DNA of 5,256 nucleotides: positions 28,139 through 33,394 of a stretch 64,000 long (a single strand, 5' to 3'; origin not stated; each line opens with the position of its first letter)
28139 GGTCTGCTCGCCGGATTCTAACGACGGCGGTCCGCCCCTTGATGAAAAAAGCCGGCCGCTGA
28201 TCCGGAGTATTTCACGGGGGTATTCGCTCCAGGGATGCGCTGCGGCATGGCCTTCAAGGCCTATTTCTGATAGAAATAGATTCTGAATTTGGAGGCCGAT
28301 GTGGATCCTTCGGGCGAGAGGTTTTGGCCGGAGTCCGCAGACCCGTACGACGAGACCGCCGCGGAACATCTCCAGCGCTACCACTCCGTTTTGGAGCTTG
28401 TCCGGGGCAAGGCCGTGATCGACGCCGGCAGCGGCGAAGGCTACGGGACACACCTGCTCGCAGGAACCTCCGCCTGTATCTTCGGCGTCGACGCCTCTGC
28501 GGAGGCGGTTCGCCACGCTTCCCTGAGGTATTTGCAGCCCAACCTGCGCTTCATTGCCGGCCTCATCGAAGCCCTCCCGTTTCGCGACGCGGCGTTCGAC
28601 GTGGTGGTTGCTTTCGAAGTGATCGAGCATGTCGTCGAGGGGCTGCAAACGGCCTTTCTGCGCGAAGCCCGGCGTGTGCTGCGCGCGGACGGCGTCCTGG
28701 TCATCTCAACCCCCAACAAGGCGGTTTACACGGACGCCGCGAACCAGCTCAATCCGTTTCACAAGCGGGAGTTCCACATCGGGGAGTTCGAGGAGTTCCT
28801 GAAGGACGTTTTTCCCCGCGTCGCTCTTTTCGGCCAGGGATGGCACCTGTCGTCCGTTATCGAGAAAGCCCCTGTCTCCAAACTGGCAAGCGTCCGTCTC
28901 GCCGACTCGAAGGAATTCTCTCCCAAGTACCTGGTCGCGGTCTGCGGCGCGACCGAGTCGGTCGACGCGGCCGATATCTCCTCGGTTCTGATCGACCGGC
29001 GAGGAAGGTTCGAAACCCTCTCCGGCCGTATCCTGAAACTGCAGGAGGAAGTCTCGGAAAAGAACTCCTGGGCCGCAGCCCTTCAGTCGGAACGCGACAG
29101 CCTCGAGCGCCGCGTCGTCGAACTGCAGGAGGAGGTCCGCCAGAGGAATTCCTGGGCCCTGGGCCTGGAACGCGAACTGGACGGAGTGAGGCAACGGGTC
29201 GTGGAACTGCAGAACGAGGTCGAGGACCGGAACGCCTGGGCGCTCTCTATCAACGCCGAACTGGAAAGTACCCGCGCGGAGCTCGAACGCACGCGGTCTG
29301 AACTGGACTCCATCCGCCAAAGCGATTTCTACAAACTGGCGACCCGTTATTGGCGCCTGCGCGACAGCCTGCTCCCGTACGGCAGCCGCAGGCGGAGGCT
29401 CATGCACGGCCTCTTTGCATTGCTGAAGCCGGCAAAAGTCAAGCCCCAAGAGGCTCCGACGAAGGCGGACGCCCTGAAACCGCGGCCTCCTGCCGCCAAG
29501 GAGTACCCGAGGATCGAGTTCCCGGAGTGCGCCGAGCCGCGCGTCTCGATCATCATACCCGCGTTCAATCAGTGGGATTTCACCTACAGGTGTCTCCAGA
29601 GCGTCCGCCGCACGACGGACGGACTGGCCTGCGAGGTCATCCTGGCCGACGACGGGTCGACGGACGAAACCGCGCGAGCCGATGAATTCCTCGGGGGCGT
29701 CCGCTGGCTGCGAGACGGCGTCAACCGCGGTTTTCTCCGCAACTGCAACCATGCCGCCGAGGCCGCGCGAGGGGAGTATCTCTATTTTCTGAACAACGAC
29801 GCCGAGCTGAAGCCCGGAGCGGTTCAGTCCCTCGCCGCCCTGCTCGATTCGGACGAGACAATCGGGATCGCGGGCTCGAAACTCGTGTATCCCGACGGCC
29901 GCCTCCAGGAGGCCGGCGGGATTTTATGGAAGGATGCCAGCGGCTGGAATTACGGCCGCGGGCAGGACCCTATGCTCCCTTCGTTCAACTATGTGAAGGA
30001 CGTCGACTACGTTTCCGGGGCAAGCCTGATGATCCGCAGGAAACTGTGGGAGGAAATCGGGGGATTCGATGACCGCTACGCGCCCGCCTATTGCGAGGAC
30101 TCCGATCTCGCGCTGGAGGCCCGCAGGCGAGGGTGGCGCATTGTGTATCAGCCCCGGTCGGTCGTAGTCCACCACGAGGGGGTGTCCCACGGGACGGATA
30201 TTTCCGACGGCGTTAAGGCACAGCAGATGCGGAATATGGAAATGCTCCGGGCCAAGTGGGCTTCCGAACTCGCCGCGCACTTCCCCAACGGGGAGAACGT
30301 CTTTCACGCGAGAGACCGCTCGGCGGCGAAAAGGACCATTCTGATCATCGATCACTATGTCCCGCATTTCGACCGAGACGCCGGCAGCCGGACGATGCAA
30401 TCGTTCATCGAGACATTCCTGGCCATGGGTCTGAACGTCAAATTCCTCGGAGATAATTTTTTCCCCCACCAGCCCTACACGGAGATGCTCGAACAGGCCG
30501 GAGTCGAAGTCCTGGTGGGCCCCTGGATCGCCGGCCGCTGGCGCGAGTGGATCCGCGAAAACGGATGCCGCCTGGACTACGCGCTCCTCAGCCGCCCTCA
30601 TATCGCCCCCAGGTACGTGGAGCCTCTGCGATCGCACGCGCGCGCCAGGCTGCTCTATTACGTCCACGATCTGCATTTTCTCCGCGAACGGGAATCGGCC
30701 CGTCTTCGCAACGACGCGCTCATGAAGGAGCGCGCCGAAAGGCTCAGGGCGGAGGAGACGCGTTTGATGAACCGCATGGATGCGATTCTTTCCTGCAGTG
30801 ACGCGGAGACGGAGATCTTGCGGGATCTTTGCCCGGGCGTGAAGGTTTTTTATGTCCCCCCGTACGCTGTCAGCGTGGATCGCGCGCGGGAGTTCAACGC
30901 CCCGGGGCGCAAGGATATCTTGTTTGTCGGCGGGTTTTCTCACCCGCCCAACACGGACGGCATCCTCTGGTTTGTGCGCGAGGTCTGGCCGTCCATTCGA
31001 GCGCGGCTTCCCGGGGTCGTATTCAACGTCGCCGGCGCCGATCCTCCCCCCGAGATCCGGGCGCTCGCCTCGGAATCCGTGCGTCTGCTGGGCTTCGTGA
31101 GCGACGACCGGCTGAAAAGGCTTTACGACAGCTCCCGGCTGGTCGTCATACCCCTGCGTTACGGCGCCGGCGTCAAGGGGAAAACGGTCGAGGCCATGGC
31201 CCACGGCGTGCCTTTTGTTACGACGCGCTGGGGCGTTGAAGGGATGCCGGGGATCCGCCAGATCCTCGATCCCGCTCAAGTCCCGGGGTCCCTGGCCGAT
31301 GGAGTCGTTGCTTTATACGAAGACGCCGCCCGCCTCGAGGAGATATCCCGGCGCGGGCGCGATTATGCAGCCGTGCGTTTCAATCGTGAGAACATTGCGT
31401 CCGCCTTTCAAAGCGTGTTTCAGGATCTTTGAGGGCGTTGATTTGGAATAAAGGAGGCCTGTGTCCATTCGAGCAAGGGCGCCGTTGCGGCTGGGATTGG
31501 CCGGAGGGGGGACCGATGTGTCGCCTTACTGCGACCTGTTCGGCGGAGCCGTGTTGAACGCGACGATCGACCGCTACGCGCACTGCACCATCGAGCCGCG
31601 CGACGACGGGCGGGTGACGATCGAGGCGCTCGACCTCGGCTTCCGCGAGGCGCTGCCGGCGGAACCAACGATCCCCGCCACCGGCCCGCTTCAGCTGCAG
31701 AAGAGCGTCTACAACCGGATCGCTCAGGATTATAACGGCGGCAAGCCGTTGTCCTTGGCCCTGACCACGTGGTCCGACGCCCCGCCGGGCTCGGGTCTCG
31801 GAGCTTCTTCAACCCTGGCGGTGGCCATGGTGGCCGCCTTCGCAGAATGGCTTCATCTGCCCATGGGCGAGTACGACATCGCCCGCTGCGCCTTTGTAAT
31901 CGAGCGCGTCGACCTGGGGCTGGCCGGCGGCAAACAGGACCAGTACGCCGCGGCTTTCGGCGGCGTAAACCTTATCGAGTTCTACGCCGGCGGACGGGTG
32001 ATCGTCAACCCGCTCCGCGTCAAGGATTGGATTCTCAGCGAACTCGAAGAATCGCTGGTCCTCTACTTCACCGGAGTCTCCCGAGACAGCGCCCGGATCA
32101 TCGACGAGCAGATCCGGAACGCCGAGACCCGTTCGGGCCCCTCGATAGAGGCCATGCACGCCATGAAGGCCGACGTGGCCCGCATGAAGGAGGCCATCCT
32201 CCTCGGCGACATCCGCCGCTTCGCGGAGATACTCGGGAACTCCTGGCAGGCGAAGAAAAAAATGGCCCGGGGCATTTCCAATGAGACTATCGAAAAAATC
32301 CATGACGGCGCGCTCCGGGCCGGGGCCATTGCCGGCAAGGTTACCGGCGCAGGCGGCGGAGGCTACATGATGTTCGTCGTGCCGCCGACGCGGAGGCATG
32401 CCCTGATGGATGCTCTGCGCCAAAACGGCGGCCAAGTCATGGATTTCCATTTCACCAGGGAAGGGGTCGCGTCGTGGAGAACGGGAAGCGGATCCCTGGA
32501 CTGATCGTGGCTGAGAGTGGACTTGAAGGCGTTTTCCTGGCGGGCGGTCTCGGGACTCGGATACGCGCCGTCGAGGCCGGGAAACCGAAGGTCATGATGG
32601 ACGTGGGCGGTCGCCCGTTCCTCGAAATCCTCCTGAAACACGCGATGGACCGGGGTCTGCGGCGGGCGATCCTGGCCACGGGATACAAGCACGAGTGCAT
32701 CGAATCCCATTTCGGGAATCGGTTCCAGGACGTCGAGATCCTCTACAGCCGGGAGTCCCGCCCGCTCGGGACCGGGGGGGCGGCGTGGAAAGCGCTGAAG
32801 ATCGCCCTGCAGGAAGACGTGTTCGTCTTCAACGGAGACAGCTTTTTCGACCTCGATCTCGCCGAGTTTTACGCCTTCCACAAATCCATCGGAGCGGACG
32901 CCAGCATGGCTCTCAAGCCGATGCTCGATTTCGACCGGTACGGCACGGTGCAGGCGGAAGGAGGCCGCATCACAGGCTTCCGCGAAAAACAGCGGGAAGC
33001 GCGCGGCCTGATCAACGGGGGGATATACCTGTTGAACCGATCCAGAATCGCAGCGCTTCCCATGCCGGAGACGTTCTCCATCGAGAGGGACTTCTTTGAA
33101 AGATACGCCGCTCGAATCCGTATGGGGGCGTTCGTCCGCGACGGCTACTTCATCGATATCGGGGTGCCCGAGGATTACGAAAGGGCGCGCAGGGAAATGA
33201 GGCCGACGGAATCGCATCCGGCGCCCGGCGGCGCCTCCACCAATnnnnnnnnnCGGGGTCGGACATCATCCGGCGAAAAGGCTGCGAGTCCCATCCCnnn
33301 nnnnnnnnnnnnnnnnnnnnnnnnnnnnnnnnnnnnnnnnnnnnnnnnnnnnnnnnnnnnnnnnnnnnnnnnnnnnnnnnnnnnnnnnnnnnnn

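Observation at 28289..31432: Methyltransferase / coiled-coil / GT2 / GT4 on one 1047-aa chain: candidate terminator, ruler and polymerase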

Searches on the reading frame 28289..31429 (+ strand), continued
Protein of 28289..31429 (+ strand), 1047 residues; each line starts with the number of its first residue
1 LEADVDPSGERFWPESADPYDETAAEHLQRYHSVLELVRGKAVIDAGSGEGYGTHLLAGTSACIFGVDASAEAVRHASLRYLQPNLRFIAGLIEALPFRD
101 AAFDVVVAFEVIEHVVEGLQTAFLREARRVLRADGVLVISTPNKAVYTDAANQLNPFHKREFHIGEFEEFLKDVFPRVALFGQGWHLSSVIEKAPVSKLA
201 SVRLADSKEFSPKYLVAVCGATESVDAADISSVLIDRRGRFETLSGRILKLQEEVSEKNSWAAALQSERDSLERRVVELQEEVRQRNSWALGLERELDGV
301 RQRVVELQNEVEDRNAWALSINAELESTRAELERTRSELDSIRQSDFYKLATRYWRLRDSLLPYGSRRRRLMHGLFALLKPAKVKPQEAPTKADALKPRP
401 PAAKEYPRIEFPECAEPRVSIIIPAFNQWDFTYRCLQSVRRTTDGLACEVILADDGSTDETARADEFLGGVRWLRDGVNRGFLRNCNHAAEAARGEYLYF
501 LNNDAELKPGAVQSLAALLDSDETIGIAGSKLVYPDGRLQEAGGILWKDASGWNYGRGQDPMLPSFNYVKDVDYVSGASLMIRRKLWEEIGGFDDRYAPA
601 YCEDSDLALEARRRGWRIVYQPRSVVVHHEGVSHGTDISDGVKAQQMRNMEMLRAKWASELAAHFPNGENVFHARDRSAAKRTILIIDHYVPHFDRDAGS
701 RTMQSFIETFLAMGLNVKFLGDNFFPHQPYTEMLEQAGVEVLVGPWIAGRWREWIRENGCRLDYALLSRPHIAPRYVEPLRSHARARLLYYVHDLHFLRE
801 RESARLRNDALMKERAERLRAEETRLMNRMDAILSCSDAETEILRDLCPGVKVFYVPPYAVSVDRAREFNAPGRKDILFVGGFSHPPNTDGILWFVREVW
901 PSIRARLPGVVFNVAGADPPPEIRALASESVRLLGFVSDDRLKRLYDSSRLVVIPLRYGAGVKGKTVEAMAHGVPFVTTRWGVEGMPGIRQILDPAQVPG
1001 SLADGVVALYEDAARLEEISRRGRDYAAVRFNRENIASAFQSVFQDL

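Call 53: find_encoding_contigs(protein=P0010, flank=10000, max_places=1)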
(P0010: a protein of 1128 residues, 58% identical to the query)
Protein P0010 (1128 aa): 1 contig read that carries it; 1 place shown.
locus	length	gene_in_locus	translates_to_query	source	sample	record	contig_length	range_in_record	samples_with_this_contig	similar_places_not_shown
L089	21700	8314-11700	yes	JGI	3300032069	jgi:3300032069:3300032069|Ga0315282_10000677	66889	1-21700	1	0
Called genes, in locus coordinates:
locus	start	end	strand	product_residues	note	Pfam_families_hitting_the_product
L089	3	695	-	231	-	?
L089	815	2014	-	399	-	PF04932:Wzy_C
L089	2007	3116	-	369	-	PF13439:Glyco_transf_4, PF13477:Glyco_trans_4_2 (weak), PF13579:Glyco_trans_4_4, PF00534:Glycos_transf_1, PF13692:Glyco_trans_1_4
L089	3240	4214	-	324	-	PF01073:3Beta_HSD, PF01370:Epimerase, PF02719:Polysacc_synt_2, PF04321:RmlD_sub_bind (weak), PF05368:NmrA (weak), PF13460:NAD_binding_10, PF16363:GDP_Man_Dehyd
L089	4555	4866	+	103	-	-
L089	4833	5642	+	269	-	PF08843:AbiEii (faint)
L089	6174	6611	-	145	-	PF01850:PIN (weak)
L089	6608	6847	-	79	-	-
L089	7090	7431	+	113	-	PF08448:PAS_4 (weak)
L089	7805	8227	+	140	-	PF01850:PIN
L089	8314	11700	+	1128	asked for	PF01209:Ubie_methyltran, PF02353:CMAS, PF05175:MTS, PF13489:Methyltransf_23, PF13847:Methyltransf_31, PF08241:Methyltransf_11, PF08242:Methyltransf_12, PF13649:Methyltransf_25, +8 more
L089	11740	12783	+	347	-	PF00288:GHMP_kinases_N, PF08544:GHMP_kinases_C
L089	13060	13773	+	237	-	PF00483:NTP_transferase, PF12804:NTP_transf_3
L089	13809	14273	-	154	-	-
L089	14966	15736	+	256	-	-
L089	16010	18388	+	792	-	PF03030:H_PPase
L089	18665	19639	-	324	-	PF01208:URO-D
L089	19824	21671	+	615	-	PF00512:HisKA, PF02518:HATPase_c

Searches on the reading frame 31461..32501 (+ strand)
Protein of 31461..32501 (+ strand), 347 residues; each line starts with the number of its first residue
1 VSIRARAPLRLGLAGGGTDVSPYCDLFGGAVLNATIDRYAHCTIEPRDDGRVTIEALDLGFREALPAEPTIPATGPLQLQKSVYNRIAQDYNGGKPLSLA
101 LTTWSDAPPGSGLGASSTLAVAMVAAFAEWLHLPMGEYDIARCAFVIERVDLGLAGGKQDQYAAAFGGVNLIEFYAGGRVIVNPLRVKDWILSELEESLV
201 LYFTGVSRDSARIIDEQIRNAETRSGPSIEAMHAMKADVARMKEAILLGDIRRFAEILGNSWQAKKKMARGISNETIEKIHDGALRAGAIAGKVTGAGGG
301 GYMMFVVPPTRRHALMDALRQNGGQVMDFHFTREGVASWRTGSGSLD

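Call 7: search_protein_families(library=pfam, proteins=[window:31461-32501:+], max_evalue=0.001)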
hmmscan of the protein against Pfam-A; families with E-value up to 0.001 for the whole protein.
window:31461-32501:+ (347 aa): 2 families
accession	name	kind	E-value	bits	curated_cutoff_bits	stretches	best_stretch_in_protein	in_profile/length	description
PF00288.32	GHMP_kinases_N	-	1e-16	61.4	22.3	1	81-168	4-87/87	GHMP kinases N terminal domain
PF08544.19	GHMP_kinases_C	-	6.3e-11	43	21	1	242-323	1-83/85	GHMP kinases C terminal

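Call 24: search_protein_families(library=ncbifam, proteins=[window:31461-32501:+], max_evalue=0.00001)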
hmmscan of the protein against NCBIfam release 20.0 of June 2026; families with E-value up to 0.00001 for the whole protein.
window:31461-32501:+ (347 aa): 12 families
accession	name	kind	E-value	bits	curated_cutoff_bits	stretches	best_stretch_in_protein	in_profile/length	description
NF049969.1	GlMnHpPKinHddA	equivalog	7.2e-130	433.3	600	1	2-340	2-337/338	D-glycero-D-manno-heptose 7-phosphate kinase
NF009948.0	PRK13412.1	equivalog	5.7e-39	133.5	721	1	100-307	728-935/974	bifunctional fucokinase/fucose-1-phosphate guanylyltransferase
TIGR00549.1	mevalon_kin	equivalog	1.1e-21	77.6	163.05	1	82-305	64-275/276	mevalonate kinase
NF003036.0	PRK03926.1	equivalog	6.3e-20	71.4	403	1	100-337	77-297/302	mevalonate kinase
NF003006.0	PRK03817.1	equivalog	1.3e-12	47.3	443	1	4-168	3-157/352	galactokinase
NF001816.0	PRK00555.1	equivalog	4.9e-11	42.2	509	1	239-322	257-339/363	galactokinase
TIGR00131.1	gal_kin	equivalog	4.9e-11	42.1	226.65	1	3-168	18-180/388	galactokinase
TIGR00191.1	thrB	equivalog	2.7e-08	33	168.25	1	55-171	38-146/304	homoserine kinase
NF003472.0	PRK05101.1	equivalog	9.6e-08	31.3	499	1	6-168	24-182/382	galactokinase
NF002288.1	PRK01212.1-4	equivalog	4.2e-07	29.3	194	1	86-299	66-259/303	homoserine kinase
NF003705.0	PRK05322.1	equivalog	9.2e-07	27.9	385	0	23-168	34-182/388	galactokinase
TIGR01920.1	Shik_kin_archae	equivalog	2.1e-06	27.3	126.85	0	84-171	57-143/266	shikimate kinase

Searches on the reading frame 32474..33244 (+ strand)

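Call 7: search_protein_families(library=pfam, proteins=[window:32474-33244:+], max_evalue=0.001)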
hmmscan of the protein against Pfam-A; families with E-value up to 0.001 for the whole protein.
window:32474-33244:+ (257 aa): 2 families
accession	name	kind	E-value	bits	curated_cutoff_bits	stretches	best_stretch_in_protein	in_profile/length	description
PF00483.29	NTP_transferase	-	7.4e-27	94.9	21.2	1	19-241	2-241/245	Nucleotidyl transferase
PF12804.13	NTP_transf_3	-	2.5e-06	28.2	27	1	19-125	1-98/160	MobA-like NTP transferase domain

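Call 24: search_protein_families(library=ncbifam, proteins=[window:32474-33244:+], max_evalue=0.00001)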
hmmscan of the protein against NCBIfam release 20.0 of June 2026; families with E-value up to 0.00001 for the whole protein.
window:32474-33244:+ (257 aa): 24 families
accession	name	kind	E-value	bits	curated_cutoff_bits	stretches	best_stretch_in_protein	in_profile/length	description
NF049965.1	GlMnHpPGnyltfHddC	equivalog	1.7e-59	201.2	300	1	19-237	3-216/221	D-glycero-D-manno-heptose 1-phosphate guanosyltransferase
NF052502.1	man1P_GTase_Rv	exception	5.9e-43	147.1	440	1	18-240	2-228/352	mannose-1-phosphate guanylyltransferase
TIGR03992.1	Arch_glmU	subfamily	5.5e-30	104.5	292.1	1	19-235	3-220/393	bifunctional sugar-1-phosphate nucleotidylyltransferase/acetyltransferase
TIGR02623.1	G1P_cyt_trans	equivalog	2.1e-25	89.7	300.25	2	101-228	107-231/255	glucose-1-phosphate cytidylyltransferase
NF041313.1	UDPGP_AglF_Halo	equivalog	6.8e-25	87.9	400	1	18-241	2-233/234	UTP--glucose-1-phosphate uridylyltransferase AglF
NF045761.1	NAMPUrTaseMurU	equivalog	1.5e-16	61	250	1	20-237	4-222/226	N-acetylmuramate alpha-1-phosphate uridylyltransferase MurU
NF045697.1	MurNAcPUrMurU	equivalog_domain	3.6e-16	59.3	370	1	21-238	2-224/229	N-acetylmuramate alpha-1-phosphate uridylyltransferase MurU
TIGR01208.1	rmlA_long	equivalog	1.2e-15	57.2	320.25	1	19-187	2-174/353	glucose-1-phosphate thymidylyltransferase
TIGR01173.1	glmU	equivalog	2.4e-12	46.4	366.85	1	20-192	4-177/452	bifunctional UDP-N-acetylglucosamine diphosphorylase/glucosamine-1-phosphate N-acetyltransferase GlmU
NF010933.0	PRK14353.1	equivalog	6.6e-11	41.5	505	1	19-190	8-182/453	bifunctional UDP-N-acetylglucosamine diphosphorylase/glucosamine-1-phosphate N-acetyltransferase GlmU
NF010935.0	PRK14355.1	equivalog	8.3e-10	37.9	718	1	19-190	6-181/459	bifunctional UDP-N-acetylglucosamine diphosphorylase/glucosamine-1-phosphate N-acetyltransferase GlmU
NF010940.0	PRK14360.1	equivalog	8.5e-10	37.8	602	1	21-194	6-183/452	bifunctional UDP-N-acetylglucosamine diphosphorylase/glucosamine-1-phosphate N-acetyltransferase GlmU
TIGR02091.1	glgC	equivalog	1.5e-09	37.4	424.9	1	20-231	4-248/364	glucose-1-phosphate adenylyltransferase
NF041173.1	Sug_nt_acttase_Thmprot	equivalog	1.5e-09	37.3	600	1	19-192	3-173/405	bifunctional sugar-1-phosphate nucleotidylyltransferase/acetyltransferase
NF010939.0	PRK14359.1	equivalog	2.3e-09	36.4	592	1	20-192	6-175/430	bifunctional UDP-N-acetylglucosamine diphosphorylase/glucosamine-1-phosphate N-acetyltransferase GlmU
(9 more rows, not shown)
